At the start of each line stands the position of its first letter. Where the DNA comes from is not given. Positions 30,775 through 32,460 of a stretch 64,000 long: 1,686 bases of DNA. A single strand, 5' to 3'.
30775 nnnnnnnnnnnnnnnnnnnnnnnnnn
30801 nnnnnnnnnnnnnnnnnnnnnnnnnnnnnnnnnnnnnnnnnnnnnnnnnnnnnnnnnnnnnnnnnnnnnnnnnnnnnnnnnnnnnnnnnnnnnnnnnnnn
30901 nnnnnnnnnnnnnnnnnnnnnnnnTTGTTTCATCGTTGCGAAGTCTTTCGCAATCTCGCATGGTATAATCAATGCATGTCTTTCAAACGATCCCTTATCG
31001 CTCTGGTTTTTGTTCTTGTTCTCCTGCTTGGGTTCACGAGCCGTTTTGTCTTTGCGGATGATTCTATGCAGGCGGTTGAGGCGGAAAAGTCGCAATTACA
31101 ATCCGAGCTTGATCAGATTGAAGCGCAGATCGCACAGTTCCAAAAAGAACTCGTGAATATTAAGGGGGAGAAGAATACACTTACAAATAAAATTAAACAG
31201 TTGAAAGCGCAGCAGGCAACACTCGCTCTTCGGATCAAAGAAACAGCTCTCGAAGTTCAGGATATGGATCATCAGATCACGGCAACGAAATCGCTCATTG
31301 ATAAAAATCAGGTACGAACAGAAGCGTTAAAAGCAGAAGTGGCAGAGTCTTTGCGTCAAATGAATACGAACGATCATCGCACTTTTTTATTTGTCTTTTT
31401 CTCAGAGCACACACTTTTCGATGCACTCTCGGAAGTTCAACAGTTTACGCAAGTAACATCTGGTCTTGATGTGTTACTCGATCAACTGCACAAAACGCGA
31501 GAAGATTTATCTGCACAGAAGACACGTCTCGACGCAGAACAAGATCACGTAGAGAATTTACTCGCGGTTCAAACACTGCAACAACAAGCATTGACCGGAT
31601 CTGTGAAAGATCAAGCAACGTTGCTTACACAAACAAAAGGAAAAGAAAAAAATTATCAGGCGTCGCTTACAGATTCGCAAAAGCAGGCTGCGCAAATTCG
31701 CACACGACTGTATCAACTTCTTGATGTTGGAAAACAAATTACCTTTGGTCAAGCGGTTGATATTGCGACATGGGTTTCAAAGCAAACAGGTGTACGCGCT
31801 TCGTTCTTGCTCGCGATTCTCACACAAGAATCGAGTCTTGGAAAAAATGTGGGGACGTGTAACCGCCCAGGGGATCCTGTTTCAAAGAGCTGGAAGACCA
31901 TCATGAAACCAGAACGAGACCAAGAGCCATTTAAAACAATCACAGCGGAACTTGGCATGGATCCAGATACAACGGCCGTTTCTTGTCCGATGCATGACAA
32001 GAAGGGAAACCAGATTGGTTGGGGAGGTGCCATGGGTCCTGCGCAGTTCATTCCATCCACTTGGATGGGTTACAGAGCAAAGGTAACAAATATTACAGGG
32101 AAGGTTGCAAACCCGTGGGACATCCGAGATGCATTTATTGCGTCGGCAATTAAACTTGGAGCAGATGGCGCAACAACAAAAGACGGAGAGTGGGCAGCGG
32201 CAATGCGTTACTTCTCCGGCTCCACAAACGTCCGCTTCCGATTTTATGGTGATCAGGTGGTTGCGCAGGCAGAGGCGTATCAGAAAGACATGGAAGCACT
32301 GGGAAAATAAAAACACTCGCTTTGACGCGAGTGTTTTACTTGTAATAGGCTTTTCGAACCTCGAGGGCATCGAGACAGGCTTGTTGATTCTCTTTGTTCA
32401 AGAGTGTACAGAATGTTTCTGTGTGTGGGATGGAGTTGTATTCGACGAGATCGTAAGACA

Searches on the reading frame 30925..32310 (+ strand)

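Call 77: search_protein_families(library=pfam, proteins=[window:30925-32310:+], max_evalue=0.0001)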
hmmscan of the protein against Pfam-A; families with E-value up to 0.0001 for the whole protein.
window:30925-32310:+ (461 aa): 1 family
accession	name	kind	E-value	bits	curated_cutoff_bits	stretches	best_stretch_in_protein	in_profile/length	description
PF13406.11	SLT_2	-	2.9e-06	27.1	24.3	1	277-411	73-196/292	Transglycosylase SLT domain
